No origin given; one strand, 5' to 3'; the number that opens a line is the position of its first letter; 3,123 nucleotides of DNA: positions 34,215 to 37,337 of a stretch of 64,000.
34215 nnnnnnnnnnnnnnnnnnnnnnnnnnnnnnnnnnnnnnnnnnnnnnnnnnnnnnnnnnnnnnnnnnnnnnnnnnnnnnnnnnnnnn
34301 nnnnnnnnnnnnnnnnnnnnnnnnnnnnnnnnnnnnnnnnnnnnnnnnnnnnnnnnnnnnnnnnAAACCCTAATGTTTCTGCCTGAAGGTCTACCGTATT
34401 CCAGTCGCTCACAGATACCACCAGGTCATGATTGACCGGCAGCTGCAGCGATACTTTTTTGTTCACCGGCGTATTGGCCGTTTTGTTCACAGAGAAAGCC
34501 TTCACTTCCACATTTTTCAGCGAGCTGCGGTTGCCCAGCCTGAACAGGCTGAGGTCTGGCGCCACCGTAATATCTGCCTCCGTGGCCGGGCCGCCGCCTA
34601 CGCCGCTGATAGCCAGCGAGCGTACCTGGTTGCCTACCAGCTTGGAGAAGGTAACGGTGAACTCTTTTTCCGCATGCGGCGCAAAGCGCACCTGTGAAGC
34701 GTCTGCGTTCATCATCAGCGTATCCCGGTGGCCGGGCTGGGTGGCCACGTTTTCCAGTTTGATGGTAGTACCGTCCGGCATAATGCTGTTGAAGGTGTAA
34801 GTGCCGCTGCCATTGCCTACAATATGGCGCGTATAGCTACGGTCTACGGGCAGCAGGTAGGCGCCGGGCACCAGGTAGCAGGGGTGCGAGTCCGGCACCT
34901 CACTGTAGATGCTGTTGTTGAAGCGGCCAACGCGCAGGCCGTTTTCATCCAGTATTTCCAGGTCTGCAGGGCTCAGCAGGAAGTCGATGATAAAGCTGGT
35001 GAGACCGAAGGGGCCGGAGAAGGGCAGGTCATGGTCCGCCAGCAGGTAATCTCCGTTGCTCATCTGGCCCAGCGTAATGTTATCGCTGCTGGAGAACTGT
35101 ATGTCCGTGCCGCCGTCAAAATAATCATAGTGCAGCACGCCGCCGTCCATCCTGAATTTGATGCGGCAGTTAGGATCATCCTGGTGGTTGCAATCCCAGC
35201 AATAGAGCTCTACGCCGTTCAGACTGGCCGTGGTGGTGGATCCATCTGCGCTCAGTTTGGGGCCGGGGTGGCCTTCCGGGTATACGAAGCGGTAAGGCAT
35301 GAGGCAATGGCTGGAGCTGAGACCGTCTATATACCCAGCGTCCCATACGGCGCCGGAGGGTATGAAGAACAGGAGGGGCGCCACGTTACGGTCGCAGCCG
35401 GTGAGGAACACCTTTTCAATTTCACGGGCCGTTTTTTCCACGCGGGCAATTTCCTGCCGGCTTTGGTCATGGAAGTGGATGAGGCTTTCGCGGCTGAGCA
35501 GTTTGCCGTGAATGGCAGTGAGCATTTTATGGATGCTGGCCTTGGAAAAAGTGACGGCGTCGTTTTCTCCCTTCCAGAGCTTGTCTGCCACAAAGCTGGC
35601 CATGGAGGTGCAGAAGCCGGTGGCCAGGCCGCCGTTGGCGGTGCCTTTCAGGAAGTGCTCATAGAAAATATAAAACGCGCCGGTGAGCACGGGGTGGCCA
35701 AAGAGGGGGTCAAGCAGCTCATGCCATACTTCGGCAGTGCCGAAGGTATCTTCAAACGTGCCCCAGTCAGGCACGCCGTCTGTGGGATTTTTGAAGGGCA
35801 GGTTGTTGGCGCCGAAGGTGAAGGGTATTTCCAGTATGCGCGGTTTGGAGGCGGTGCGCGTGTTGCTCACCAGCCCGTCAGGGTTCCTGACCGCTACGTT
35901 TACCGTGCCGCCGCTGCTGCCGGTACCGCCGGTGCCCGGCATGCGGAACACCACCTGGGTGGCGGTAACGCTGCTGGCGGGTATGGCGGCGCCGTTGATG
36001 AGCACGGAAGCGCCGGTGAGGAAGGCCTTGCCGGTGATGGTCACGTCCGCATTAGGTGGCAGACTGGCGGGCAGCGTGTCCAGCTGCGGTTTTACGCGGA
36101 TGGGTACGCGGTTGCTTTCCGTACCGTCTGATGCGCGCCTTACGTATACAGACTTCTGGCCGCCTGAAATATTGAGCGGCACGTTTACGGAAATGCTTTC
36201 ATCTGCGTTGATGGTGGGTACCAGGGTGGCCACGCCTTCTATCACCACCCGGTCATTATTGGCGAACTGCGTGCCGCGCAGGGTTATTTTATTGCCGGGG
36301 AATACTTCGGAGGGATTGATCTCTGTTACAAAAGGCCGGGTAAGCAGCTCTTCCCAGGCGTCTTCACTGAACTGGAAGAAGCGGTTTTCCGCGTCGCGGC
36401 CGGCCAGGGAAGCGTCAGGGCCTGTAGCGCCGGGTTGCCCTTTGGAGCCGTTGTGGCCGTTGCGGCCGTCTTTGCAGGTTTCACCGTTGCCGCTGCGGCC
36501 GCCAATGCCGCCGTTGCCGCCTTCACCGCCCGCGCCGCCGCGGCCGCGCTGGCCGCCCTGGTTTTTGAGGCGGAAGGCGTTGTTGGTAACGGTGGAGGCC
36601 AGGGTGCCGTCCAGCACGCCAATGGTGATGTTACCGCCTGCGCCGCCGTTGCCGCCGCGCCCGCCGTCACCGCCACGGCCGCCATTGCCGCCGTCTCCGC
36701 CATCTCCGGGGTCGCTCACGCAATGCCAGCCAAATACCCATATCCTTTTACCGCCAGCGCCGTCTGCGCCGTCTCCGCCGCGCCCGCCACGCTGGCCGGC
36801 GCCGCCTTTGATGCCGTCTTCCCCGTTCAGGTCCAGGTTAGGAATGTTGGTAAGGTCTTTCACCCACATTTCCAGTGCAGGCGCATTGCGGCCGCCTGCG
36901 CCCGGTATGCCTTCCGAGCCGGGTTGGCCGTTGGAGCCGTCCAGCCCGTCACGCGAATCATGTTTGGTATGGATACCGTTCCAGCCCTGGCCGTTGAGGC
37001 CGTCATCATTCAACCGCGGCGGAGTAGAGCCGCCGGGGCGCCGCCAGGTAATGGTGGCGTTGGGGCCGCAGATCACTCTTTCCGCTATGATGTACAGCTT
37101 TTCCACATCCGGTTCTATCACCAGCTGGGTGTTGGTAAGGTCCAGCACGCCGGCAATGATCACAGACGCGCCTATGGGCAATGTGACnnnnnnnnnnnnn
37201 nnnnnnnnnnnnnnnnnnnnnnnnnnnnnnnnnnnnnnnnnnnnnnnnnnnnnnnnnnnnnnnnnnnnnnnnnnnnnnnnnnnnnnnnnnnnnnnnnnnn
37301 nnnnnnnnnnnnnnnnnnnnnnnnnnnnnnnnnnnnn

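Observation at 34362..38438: Giant orphan multidomain protein with extracellular-type domains but no visible export signal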

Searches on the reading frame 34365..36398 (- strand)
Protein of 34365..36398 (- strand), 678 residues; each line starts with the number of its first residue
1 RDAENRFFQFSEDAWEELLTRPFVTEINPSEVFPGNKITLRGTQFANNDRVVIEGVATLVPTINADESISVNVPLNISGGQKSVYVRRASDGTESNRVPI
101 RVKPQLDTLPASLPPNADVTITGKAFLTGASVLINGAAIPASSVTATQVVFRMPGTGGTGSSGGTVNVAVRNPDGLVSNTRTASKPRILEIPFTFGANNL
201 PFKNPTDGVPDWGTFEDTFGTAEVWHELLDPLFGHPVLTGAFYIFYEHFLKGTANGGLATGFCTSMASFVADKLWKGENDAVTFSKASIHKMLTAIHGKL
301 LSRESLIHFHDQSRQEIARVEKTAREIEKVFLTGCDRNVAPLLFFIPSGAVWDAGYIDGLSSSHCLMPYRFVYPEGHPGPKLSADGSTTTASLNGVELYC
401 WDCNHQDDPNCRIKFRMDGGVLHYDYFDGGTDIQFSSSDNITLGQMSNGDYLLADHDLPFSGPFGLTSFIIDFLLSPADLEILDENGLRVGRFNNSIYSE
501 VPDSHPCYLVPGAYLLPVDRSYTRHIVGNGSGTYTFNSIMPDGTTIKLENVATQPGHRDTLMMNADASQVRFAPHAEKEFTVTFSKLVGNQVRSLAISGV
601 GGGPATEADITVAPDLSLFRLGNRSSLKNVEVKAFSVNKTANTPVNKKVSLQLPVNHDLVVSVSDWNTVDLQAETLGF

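Call 31: predict_structure(alignment_id=A2)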
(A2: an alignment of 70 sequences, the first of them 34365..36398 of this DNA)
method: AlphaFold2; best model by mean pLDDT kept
length: 678 residues; sequences in the alignment: 70
mean_pLDDT: 88.7   pTM: 0.69
mean pLDDT of the five models: 88.7, 88.3, 87.5, 87.5, 86.3
residues with pLDDT >= 90: 459; 70-90: 164; 50-70: 39; < 50: 16
segments of 3 or more residues with pLDDT < 50: 1-3, 357-359, 463-467
pLDDT, mean of each block of 10 residues (from residue 1): 55 77 94 97 92 95 95 96 95 94 96 91 97 96 96 90 94 97 95 93 94 93 77 63 84 84 93 94 95 93 82 89 97 95 85 50 81 93 95 97 93 96 95 91 93 81 51 82 90 73 65 78 93 91 88 95 92 95 92 94 92 93 94 91 88 96 93 95
secondary structure, 60 per line:
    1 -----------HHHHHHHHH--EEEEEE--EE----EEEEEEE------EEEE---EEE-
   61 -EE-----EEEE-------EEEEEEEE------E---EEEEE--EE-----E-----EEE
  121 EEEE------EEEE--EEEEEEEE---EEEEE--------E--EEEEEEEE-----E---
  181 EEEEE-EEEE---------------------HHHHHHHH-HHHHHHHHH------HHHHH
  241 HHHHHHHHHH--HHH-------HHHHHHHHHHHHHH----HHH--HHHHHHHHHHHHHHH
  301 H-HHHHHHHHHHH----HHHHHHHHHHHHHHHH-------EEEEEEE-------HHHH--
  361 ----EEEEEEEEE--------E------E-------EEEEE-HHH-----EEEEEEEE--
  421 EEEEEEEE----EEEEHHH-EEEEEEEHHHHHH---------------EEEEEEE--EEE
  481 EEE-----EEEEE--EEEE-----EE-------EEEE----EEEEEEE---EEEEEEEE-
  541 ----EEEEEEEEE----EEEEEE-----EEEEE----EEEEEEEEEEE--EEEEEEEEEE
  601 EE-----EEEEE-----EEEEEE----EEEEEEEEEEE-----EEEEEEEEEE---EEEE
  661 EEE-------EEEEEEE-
elements in order: H12-20 E23-28 E37-43 E50-53 E57-59 E69-72 E80-87 E98-102 E118-124 E131-134 E137-144 E148-152 E164-171 E181-185 E187-190 H212-219 H221-229 H236-250 H263-276 H286-301 H303-313 H318-333 E341-347 H355-358 E365-373 E397-401 E411-418 E421-428 E433-436 E441-447 H448-453 E469-475 E478-483 E489-493 E496-499 E514-517 E522-528 E532-539 E545-553 E558-563 E569-573 E578-588 E591-602 E608-612 E618-623 E628-638 E644-653 E657-663 E671-677

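Call 35: fold_search(model_id=the predicted structure, library=pdb)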
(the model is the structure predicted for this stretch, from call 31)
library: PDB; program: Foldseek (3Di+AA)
matches with E <= 10: 1370; with E <= 0.001: 269
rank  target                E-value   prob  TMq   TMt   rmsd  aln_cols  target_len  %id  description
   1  9flp_A                2.5e-09  0.99  0.11  0.09  46.7       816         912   10  CryoEM structure of the neck (1403-2314) in the grappling hook protein A (GhpA) in the bacterium Aureispira sp. CCB-QB (released 2024-10-16)
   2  6e57_A                5.5e-09  1.00  0.13  0.20  15.7       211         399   18  Bacteroides ovatus mixed-linkage glucan utilization locus (MLGUL) SGBP-B in complex with mixed-linkage heptasaccharide (released 2019-05-29)
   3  6e9b_C                8.4e-09  1.00  0.13  0.20   9.4       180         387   21  Bacteroides ovatus mixed-linkage glucan utilization locus (MLGUL) SGBP-B in complex with mixed-linkage heptasaccharide (released 2019-05-15)
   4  6e9b_A                9.3e-09  1.00  0.12  0.20   9.9       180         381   20  Bacteroides ovatus mixed-linkage glucan utilization locus (MLGUL) SGBP-B in complex with mixed-linkage heptasaccharide (released 2019-05-15)
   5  6e9b_D                9.3e-09  1.00  0.13  0.21  12.0       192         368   19  Bacteroides ovatus mixed-linkage glucan utilization locus (MLGUL) SGBP-B in complex with mixed-linkage heptasaccharide (released 2019-05-15)
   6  6e57_D                1.0e-08  1.00  0.13  0.20   9.9       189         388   20  Bacteroides ovatus mixed-linkage glucan utilization locus (MLGUL) SGBP-B in complex with mixed-linkage heptasaccharide (released 2019-05-29)
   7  6e57_C                1.4e-08  1.00  0.13  0.20   9.7       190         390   20  Bacteroides ovatus mixed-linkage glucan utilization locus (MLGUL) SGBP-B in complex with mixed-linkage heptasaccharide (released 2019-05-29)
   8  6e9b_B                1.8e-08  1.00  0.13  0.21  19.7       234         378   20  Bacteroides ovatus mixed-linkage glucan utilization locus (MLGUL) SGBP-B in complex with mixed-linkage heptasaccharide (released 2019-05-15)
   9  6e57_B                9.9e-08  1.00  0.13  0.21  10.0       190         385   20  Bacteroides ovatus mixed-linkage glucan utilization locus (MLGUL) SGBP-B in complex with mixed-linkage heptasaccharide (released 2019-05-29)
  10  5lsp_A                5.9e-07  1.00  0.12  0.32  10.3       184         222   16  107_A07 Fab in complex with fragment of the Met receptor (released 2017-09-13)
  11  9bfs_A                6.2e-07  0.85  0.12  0.07  42.9      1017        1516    6  Cryo-EM structure of Sevenless extracellular domain (dimer, pH 6.6) (released 2025-01-29)
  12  9hcj_10               6.6e-07  0.90  0.14  0.07  38.4       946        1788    8  D. discoideum nuclear pore complex (released 2024-12-25)
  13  9bfq_A                1.0e-06  0.80  0.11  0.08  43.3      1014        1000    7  Cryo-EM structure of Sevenless in complex with Bride of Sevenless (released 2025-01-29)
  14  9bfp_A                1.0e-06  0.69  0.11  0.08  41.9      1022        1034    7  Cryo-EM structure of Sevenless extracellular domain (monomer) (released 2025-01-29)
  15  9bfu_A                1.4e-06  0.82  0.12  0.06  42.5       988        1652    7  Cryo-EM structure of Sevenless extracellular domain (composite map of the dimer, pH 4.6) (released 2025-01-29)
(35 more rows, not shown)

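Call 57: fold_search(model_id=the predicted structure, library=viral)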
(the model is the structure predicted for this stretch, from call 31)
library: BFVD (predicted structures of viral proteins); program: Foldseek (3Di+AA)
matches with E <= 10: 1026; with E <= 0.001: 112
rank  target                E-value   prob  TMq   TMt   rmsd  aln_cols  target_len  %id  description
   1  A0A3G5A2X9            8.9e-11  1.00  0.18  0.25   8.7       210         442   19  IPT/TIG domain-containing protein [Harvfovirus sp.]
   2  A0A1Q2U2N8            2.9e-09  0.99  0.10  0.06  46.8       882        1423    8  Putative hemagglutinin/hemolysin-related protein [Vibrio phage pTD1]
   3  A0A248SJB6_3          7.4e-08  0.99  0.13  0.10  38.8       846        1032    8  (no name in the UniProt tables at hand)
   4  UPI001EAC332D         8.7e-08  0.89  0.10  0.06  33.0       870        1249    8  (no name look-up for this kind of identifier)
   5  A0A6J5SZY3            1.2e-07  0.98  0.12  0.08  33.9       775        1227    9  Ig [uncultured Caudovirales phage]
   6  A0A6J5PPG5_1          1.7e-07  1.00  0.18  0.16  27.3       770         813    9  Concanavalin A-like lectin/glucanases superfamily [uncultured Caudovirales phage]
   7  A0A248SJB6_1          2.6e-07  0.96  0.12  0.09  37.8       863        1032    8  (no name in the UniProt tables at hand)
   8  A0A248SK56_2          4.0e-07  0.92  0.12  0.08  29.6       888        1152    9  (no name in the UniProt tables at hand)
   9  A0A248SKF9            4.4e-07  0.99  0.18  0.12  40.0       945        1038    7  (no name in the UniProt tables at hand)
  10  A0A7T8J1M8            5.5e-07  0.87  0.11  0.08  36.4       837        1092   10  (no name in the UniProt tables at hand)
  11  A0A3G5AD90            6.4e-07  1.00  0.16  0.41  12.7       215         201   21  IPT/TIG domain-containing protein [Hyperionvirus sp.]
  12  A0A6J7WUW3            1.0e-06  0.97  0.14  0.11  22.8       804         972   10  Fibronectin type-III domain-containing protein [uncultured Caudovirales phage]
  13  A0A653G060            1.3e-06  0.93  0.10  0.11  32.6       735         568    9  (no name in the UniProt tables at hand)
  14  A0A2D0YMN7            1.6e-06  1.00  0.09  0.12  12.1       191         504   20  Ig-like domain-containing protein [Vibrio phage JSF9]
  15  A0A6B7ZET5            1.6e-06  0.95  0.12  0.11  20.4       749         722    8  Uncharacterized protein [Klebsiella phage N1M2]
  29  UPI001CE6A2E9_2       1.1e-05  0.66  0.11  0.07  42.8       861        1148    8  (no name look-up for this kind of identifier)
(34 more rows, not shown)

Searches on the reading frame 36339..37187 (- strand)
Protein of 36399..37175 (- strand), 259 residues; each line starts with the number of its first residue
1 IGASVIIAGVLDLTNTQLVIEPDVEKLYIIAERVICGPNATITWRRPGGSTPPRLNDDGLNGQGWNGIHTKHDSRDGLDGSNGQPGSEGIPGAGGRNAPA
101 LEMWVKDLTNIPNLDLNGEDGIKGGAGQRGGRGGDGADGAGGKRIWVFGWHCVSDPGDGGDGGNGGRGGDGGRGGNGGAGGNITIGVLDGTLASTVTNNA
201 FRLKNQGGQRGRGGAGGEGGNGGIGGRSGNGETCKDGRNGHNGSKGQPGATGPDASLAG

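Call 40: search_protein_families(library=pfam, proteins=[window:36399-37175:-], max_evalue=10)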
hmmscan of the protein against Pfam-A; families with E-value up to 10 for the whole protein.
window:36399-37175:- (259 aa): 0 families

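Call 44: search_solved_structures(query=A5, max_evalue=10, show_alignments=0)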
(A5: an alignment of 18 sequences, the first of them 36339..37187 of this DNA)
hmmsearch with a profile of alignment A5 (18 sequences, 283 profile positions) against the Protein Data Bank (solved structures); distinct sequences matched with E-value up to 10: 16.
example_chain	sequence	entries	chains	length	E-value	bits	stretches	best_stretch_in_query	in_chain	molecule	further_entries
2l6f_A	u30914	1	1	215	8.4e-05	25.3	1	123-196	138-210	Focal adhesion kinase 1, linker1, Paxillin, linker2, Paxillin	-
7xez_A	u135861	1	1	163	0.059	16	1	213-232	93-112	Histone acetyltransferase p300,NUT family member 1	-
7lyb_M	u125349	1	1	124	0.066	15.8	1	163-200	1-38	Isoform 7 of Breast cancer type 1 susceptibility protein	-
9hy4_A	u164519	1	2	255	0.088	15.4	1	163-180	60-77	H-2 class I histocompatibility antigen, D-B alpha chain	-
3p8c_D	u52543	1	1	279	0.1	15.2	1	202-234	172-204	Wiskott-Aldrich syndrome protein family member 1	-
7usc_C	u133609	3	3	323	0.11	15.1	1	161-182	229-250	Wiskott-Aldrich syndrome protein family member 1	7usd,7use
8ubg_A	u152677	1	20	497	0.15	14.7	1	160-213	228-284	DpHF19,Green fluorescent protein (Fragment)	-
7k5k_A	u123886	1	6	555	0.16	14.6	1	159-202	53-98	M17 leucyl aminopeptidase, putative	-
2ku7_A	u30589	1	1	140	0.24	14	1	154-175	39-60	MLL1 PHD3-Cyp33 RRM chimeric protein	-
5kca_A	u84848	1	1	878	0.26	13.9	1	160-189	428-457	Cerebellin-1,Cerebellin-1,Cerebellin-1,Glutamate receptor ionotropic, delta-2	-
2l6h_A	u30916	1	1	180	0.3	13.7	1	161-190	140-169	Focal adhesion kinase 1, linker, Paxillin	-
9kcv_A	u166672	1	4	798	0.46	13.1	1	157-187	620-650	Protein CNGC15b,Calmodulin 2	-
9wxp_CK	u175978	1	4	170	1.2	11.7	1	161-263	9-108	Collagen type IX alpha 2 chain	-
7lyb_P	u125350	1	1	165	1.5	11.4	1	164-233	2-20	Ubiquitin-conjugating enzyme E2 D3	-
9oxa_R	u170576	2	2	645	1.6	11.3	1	148-212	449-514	Soluble cytochrome b562,Taste receptor type 2 member 43 | Taste receptor type 2 member 43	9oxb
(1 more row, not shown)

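Call 91: find_homologous_proteins(query=A8, max_evalue=0.00001)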
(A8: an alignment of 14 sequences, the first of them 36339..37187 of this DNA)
Query A8 (14 sequences) (283 aa, profile of the alignment): 820 proteins with E <= 0.00001 among 8000 candidates; the best 120 are listed.
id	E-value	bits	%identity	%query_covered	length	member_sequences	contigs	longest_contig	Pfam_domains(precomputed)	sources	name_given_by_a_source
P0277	1.6e-81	292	72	100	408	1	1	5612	-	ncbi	-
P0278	3.7e-67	245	61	91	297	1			-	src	-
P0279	5.3e-55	205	65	58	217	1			-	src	-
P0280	2.0e-50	190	35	18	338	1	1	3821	-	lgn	-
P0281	3.7e-49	186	38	48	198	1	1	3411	-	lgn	-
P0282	1.7e-47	180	-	-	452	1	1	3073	PF12836.14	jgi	jgi:hypothetical protein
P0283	3.0e-47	179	-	-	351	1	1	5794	-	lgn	-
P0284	5.9e-47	178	-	-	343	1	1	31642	-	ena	-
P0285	1.8e-46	177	42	11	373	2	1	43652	-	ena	-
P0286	2.3e-46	176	-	-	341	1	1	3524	-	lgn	-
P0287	5.1e-46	175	52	73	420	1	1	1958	-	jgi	-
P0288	9.0e-46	174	-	-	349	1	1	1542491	-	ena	-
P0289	2.9e-45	173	-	-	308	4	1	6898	-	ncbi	ncbi:MAG: hypothetical protein QW542_03265 [Thermoproteota archaeon]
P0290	4.4e-45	172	27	52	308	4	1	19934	-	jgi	-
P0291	4.8e-45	172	39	24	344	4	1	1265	-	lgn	-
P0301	1.6e-42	164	-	-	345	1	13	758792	-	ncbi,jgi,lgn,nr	ncbi:conserved exported hypothetical protein [Hyphomicrobiales bacterium]|jgi:hypothetical protein|n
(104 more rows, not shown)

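Call 96: find_encoding_contigs(protein=P0301, flank=6000, max_places=3)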
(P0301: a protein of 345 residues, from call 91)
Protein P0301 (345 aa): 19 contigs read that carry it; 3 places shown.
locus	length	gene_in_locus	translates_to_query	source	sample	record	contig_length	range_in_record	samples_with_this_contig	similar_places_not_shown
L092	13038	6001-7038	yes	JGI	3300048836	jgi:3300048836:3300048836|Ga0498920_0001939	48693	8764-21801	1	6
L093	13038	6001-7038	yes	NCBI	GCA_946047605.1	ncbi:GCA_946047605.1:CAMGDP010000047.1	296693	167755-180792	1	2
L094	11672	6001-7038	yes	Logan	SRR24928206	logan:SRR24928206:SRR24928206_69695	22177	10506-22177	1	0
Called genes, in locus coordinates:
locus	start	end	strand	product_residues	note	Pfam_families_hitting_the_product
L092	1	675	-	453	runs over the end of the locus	-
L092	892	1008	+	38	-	-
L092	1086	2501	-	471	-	-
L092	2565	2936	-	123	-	-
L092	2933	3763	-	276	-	-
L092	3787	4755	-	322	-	-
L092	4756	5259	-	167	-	PF08378:NERD (weak)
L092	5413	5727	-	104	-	PF07750:GcrA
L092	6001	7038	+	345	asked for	-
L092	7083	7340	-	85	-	-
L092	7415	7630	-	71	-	-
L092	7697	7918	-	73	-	-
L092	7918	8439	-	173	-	-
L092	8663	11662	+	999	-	-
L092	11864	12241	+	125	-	-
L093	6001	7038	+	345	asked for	-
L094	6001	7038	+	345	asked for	-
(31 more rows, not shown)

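Call 97: find_encoding_contigs(protein=P0288, flank=6000, max_places=1)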
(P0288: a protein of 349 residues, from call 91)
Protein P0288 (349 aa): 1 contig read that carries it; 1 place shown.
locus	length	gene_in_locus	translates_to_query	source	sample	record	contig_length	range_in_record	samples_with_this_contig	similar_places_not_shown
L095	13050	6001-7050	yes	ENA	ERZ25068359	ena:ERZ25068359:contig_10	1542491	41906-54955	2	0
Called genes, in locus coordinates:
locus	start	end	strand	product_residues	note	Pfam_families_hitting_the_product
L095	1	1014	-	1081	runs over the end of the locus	PF00486:Trans_reg_C, PF20703:nSTAND1, PF13191:AAA_16, PF13424:TPR_12, PF24885:TPR_NPHP3, PF13424:TPR_12, PF13374:TPR_10, PF24885:TPR_NPHP3, +11 more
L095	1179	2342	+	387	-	PF12796:Ank_2 (faint), PF13637:Ank_4 (faint), PF13857:Ank_5 (weak), PF00023:Ank (weak), PF13606:Ank_3 (faint)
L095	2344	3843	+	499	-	PF12796:Ank_2 (weak), PF12796:Ank_2, PF00023:Ank (weak), PF13857:Ank_5 (weak), PF13637:Ank_4, PF13857:Ank_5, PF00023:Ank, PF13606:Ank_3 (weak), +2 more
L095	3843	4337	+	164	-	-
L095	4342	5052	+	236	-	PF03107:C1_2 (faint)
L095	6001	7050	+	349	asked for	-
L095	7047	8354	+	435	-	-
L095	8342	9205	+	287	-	PF00089:Trypsin (faint), PF13365:Trypsin_2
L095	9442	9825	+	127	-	PF13701:DDE_Tnp_1_4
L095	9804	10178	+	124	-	PF13701:DDE_Tnp_1_4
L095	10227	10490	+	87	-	PF01527:HTH_Tnp_1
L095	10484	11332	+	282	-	PF13276:HTH_21, PF00665:rve, PF13683:rve_3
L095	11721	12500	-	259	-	PF02769:AIRS_C (weak)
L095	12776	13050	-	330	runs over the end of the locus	PF01636:APH (faint), PF19974:TCAD9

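Call 99: search_solved_structures(query=A8, max_evalue=1, show_alignments=0)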
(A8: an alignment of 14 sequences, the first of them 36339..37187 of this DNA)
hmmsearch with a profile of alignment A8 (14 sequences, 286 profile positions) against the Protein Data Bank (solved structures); distinct sequences matched with E-value up to 1: 23.
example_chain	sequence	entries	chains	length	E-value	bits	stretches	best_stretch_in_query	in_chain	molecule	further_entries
7lyb_M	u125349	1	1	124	0.00011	24.8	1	163-201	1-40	Isoform 7 of Breast cancer type 1 susceptibility protein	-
9wxp_CK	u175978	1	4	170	0.0015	21.1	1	167-270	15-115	Collagen type IX alpha 2 chain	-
7xez_A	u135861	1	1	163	0.005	19.3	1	167-196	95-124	Histone acetyltransferase p300,NUT family member 1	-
2l6h_A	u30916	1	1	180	0.0086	18.6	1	159-185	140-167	Focal adhesion kinase 1, linker, Paxillin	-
3p8c_D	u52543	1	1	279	0.0087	18.5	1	162-180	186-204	Wiskott-Aldrich syndrome protein family member 1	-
6v8i_BN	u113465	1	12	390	0.0095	18.4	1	197-235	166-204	Fiber Upper, gp68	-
7usc_C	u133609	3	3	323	0.0097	18.4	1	163-180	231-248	Wiskott-Aldrich syndrome protein family member 1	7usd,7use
9kcv_A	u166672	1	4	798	0.035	16.6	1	166-197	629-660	Protein CNGC15b,Calmodulin 2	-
5kca_A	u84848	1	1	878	0.037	16.5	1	160-198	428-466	Cerebellin-1,Cerebellin-1,Cerebellin-1,Glutamate receptor ionotropic, delta-2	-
8zxl_X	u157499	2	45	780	0.038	16.4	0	108-108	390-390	spindlefibril | axialfibril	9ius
9wxp_AA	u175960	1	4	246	0.049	16.1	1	221-269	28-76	Collagen alpha-1(V) chain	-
7k5k_A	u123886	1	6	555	0.067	15.6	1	163-208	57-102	M17 leucyl aminopeptidase, putative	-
8oir_Aa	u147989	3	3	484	0.1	15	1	162-179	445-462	Peptide chain release factor 1, mitochondrial | Peptide chain release factor 1, mitochondrial,mtRF1(AAQ)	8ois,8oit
2l6f_A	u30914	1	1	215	0.11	15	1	118-188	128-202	Focal adhesion kinase 1, linker1, Paxillin, linker2, Paxillin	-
2qg7_A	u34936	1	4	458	0.13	14.7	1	159-192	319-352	ethanolamine kinase Pv091845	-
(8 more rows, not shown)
